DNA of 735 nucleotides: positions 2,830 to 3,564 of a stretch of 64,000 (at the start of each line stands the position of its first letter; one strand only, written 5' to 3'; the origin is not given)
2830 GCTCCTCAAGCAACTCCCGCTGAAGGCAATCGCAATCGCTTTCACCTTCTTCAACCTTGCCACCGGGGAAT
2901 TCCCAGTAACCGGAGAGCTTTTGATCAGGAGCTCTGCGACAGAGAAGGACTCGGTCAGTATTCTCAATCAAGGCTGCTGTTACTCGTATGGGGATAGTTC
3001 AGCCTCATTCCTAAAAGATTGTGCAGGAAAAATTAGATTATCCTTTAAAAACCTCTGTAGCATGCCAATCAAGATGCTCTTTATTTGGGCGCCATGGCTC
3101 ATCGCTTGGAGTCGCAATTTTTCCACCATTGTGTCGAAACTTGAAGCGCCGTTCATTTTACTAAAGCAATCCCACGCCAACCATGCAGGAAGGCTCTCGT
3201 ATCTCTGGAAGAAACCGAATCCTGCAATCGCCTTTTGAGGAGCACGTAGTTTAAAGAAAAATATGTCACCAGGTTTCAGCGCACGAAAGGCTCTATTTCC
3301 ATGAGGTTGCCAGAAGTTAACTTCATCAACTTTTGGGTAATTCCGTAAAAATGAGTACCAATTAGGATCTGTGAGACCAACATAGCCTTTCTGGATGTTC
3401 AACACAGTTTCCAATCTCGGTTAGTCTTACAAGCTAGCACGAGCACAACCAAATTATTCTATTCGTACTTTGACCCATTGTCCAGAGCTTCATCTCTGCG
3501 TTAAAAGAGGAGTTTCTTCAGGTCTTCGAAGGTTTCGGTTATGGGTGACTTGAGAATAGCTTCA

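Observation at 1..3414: Three-gene operon encoding a PUA/EVE-like(?) protein, a NUDIX hydrolase and a PLD-nuclease/SF2-helicase/DUF3427 protein, with defence-like logic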

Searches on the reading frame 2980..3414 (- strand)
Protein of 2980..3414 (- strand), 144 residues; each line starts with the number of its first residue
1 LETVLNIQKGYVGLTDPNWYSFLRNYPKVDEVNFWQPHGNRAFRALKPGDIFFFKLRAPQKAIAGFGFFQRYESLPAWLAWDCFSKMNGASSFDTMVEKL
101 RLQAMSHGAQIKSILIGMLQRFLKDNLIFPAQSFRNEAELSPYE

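Call 5: search_protein_families(library=pfam, proteins=[window:2980-3414:-], max_evalue=1)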
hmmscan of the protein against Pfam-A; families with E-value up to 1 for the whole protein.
window:2980-3414:- (144 aa): 0 families

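Call 6: search_protein_families(library=padloc, proteins=[window:2980-3414:-], max_evalue=1)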
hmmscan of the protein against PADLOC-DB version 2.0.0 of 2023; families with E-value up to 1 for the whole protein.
window:2980-3414:- (144 aa): 0 families

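Call 7: search_protein_families(library=ncbifam, proteins=[window:2980-3414:-], max_evalue=1)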
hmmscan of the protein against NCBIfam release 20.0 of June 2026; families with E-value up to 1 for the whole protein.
window:2980-3414:- (144 aa): 0 families

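Call 9: find_homologous_proteins(query=window:2980-3414:-, max_evalue=0.001)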
Query window:2980-3414:- (144 aa): 40 proteins with E <= 0.001 among 43 candidates.
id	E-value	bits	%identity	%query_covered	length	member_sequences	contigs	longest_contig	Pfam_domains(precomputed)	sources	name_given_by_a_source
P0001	3.5e-91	321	99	97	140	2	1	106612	-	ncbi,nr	ncbi:MAG: hypothetical protein KAH54_03975 [Candidatus Sabulitectum sp.]|nr:hypothetical protein [Ca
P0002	3.0e-47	178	71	68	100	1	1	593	-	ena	-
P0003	3.4e-47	178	73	67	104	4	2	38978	-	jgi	-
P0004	1.1e-45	173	57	88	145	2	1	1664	-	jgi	jgi:putative restriction endonuclease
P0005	1.5e-45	173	76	63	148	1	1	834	-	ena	-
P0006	1.5e-45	173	57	90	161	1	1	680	-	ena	-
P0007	2.2e-45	172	60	88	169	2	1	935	-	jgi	-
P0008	3.5e-44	168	59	80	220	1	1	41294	-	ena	-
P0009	6.3e-44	167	63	76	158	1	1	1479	-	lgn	-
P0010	8.4e-44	167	75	64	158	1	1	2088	-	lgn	-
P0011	2.2e-43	166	62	76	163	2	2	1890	-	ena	-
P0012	2.4e-43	166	56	90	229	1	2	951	-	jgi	-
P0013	6.3e-43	164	60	74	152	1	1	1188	-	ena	-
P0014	7.1e-42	161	77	60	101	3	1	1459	-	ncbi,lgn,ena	-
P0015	1.5e-41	160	54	94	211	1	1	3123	-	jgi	-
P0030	1.1e-35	141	52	85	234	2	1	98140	-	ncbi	-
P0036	1.5e-22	98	41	88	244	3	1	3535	PF13391.13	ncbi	ncbi:MAG: HNH endonuclease, partial [Acidimicrobiales bacterium]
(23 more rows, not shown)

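Call 11: find_encoding_contigs(protein=P0001, flank=10000, max_places=4)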
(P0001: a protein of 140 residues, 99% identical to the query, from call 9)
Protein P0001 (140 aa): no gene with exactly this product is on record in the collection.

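Call 13: search_protein_families(library=pfam, proteins=[P0030, P0036], max_evalue=0.1)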
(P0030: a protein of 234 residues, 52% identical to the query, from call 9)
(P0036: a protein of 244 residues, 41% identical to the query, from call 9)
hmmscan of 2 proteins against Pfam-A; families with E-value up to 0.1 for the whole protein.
P0030 (234 aa): 0 families

P0036 (244 aa): 1 family
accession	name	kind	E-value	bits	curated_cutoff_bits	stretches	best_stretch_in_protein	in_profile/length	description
PF13391.12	HNH_2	-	1e-06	28.9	21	1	203-244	1-58/66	HNH endonuclease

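Call 22: predict_structure(alignment_id=A1)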
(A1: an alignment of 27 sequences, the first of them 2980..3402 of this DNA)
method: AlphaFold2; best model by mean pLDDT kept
length: 140 residues; sequences in the alignment: 27
mean_pLDDT: 52.4   pTM: 0.36
mean pLDDT of the five models: 52.4, 48.0, 46.6, 46.4, 45.0
residues with pLDDT >= 90: 0; 70-90: 25; 50-70: 45; < 50: 70
segments of 3 or more residues with pLDDT < 50: 1-29, 31-40, 55-57, 114-140
pLDDT, mean of each block of 10 residues (from residue 1): 30 42 43 42 63 51 63 70 74 77 64 44 39 33
secondary structure, 60 per line:
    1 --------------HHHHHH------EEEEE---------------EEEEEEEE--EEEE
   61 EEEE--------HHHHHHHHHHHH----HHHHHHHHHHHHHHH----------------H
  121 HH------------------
elements in order: H15-20 E27-31 E47-54 E57-64 H73-84 H89-103

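Call 32: find_homologous_proteins(query=A3, max_evalue=0.00001)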
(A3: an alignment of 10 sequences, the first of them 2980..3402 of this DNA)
Query A3 (10 sequences) (140 aa, profile of the alignment): 7990 proteins with E <= 0.00001 among 8000 candidates; the best 120 are listed.
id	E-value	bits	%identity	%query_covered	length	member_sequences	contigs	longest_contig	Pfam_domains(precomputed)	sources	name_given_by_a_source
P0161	4.7e-119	415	56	90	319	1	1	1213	PF13391.13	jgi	jgi:putative restriction endonuclease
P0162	2.1e-118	413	56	90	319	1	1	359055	PF13391.13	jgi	-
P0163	2.8e-118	412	68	82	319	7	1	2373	PF13391.13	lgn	-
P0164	4.4e-118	412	71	71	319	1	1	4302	PF13391.13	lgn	-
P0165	8.6e-118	411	58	90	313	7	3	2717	PF13391.13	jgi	jgi:putative restriction endonuclease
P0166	1.2e-117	410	64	87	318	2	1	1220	PF13391.13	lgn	-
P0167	1.8e-117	410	58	90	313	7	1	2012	PF13391.13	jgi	jgi:putative restriction endonuclease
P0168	2.0e-117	410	56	90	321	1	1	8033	PF13391.13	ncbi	ncbi:MAG: HNH endonuclease [Coriobacteriia bacterium]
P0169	2.2e-117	410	61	90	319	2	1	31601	PF13391.13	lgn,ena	-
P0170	3.8e-117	409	59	90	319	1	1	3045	PF13391.13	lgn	-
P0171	3.8e-117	409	57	89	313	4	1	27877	PF13391.13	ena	-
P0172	4.1e-117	409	56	90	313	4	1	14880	PF13391.13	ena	-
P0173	4.7e-117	408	60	82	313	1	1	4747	PF13391.13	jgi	jgi:putative restriction endonuclease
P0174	5.2e-117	408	57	90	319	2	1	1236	PF13391.13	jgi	-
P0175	8.0e-117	408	58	90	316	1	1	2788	PF13391.13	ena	-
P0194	7.6e-116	404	64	90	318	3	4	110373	PF13391.13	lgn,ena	-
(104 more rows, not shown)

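Call 35: search_solved_structures(query=A4, max_evalue=10, show_alignments=2)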
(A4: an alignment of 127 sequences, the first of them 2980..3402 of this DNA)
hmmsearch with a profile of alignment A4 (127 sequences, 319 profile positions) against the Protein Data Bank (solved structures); distinct sequences matched with E-value up to 10: 1.
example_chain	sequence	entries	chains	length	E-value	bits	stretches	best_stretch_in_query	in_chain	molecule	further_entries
6yex_A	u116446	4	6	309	4.7e-08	36.1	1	188-282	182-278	HNH endonuclease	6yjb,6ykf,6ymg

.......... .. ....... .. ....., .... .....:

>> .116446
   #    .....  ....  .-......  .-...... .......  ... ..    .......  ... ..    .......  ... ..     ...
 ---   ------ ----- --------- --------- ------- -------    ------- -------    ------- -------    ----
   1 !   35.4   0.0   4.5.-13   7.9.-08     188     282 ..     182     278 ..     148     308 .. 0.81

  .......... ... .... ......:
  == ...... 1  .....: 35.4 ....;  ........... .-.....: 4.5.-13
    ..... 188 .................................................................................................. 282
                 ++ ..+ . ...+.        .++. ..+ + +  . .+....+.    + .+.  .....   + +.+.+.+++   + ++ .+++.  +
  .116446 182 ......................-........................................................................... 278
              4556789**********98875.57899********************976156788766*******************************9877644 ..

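Call 40: predict_structure(alignment_id=A4)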
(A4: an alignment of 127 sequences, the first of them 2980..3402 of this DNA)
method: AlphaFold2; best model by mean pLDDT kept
length: 140 residues; sequences in the alignment: 127
mean_pLDDT: 77.4   pTM: 0.69
mean pLDDT of the five models: 77.4, 71.8, 70.3, 69.0, 66.6
residues with pLDDT >= 90: 12; 70-90: 94; 50-70: 23; < 50: 11
segments of 3 or more residues with pLDDT < 50: 132-140
pLDDT, mean of each block of 10 residues (from residue 1): 64 86 85 65 86 86 89 88 89 74 69 86 73 40
secondary structure, 60 per line:
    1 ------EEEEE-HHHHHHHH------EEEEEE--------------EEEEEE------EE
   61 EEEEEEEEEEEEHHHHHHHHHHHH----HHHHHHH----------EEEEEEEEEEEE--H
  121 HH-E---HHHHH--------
elements in order: E7-11 H13-20 E27-32 E47-52 E59-72 H73-84 H89-95 E106-117 H128-132

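Call 44: fold_search(model_id=the predicted structure, library=pdb)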
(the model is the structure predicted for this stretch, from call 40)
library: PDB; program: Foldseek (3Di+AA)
matches with E <= 10: 277; with E <= 0.001: 9
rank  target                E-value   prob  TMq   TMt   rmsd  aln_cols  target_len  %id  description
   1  5y6c_A                7.4e-05  1.00  0.59  0.59   4.2       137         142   12  Crystal structure of ZmASCH S128A mutant protein from Zymomonas mobilis (released 2018-07-18)
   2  5y6b_A                7.9e-05  1.00  0.61  0.59   4.1       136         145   12  Crystal structure of ZmASCH Y47F mutant protein from Zymomonas mobilis (released 2018-07-18)
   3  5guq_C                9.5e-05  1.00  0.63  0.60   4.0       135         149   13  Crystal structure of ASCH from Zymomonas mobilis (released 2017-08-30)
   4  5gus_B                1.0e-04  1.00  0.60  0.59   4.3       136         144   14  Crystal structure of ASCH domain from Zymomonas mobilis (released 2017-08-30)
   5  5y6b_B                1.1e-04  1.00  0.57  0.57   4.8       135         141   12  Crystal structure of ZmASCH Y47F mutant protein from Zymomonas mobilis (released 2018-07-18)
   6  5gus_A                1.3e-04  1.00  0.59  0.58   4.4       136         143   14  Crystal structure of ASCH domain from Zymomonas mobilis (released 2017-08-30)
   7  2kku_MODEL_1_A        1.3e-04  1.00  0.59  0.60   3.9       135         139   15  Solution structure of protein af2351 from Archaeoglobus fulgidus. Northeast Structural Genomics Consortium tar (released 2009-07-14)
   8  5y6b_D                1.7e-04  1.00  0.62  0.62   4.1       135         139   12  Crystal structure of ZmASCH Y47F mutant protein from Zymomonas mobilis (released 2018-07-18)
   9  5guq_A                4.4e-04  1.00  0.60  0.59   4.2       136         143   12  Crystal structure of ASCH from Zymomonas mobilis (released 2017-08-30)
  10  2gbs_MODEL_1_A        4.9e-02  0.90  0.39  0.38   5.7       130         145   13  NMR structure of Rpa0253 from Rhodopseudomonas palustris. Northeast structural genomics consortium target RpR3 (released 2006-04-11)
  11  1zce                  6.7e-02  0.75  0.36  0.34   6.7       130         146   15  X-Ray Crystal Structure of Protein Atu2648 from Agrobacterium tumefaciens. Northeast Structural Genomics Consortium Targ (released 2005-04-19)
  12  1s04_MODEL_1_A        7.1e-02  0.69  0.39  0.47   5.2       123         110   10  Solution NMR Structure of Protein PF0455 from Pyrococcus furiosus. Northeast Structural Genomics Consortium Ta (released 2005-01-04)
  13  9kyf_A                7.6e-02  0.77  0.39  0.48   5.7       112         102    9  Crystal structure of E.coli ac4C amidohydrolase YqfB (released 2025-08-20)
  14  9kyf_B                7.6e-02  0.75  0.38  0.47   5.7       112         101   10  Crystal structure of E.coli ac4C amidohydrolase YqfB (released 2025-08-20)
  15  9kyh_B                8.6e-02  0.93  0.47  0.60   4.3       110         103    8  Crystal structure of E.coli ac4C amidohydrolase YqfB in complex with ac4C (released 2025-08-20)
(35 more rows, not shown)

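Call 75: search_protein_families(library=padloc, proteins=[P0162, P0194], max_evalue=0.001)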
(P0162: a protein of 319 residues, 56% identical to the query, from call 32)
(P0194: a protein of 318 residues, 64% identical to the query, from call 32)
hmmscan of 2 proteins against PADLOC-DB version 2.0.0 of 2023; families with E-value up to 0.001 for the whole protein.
P0162 (319 aa): 2 families
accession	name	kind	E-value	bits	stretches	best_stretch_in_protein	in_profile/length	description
PDLC04132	HNH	-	9.3e-18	62.3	1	191-318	144-273/286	-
PDLC03546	HNH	-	3.3e-08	30.9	1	194-317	152-277/282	Type II restriction enzyme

P0194 (318 aa): 2 families
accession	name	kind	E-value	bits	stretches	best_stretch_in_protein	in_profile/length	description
PDLC04132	HNH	-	1.2e-17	62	1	190-317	144-273/286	-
PDLC03546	HNH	-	3.8e-09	34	1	192-316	152-277/282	Type II restriction enzyme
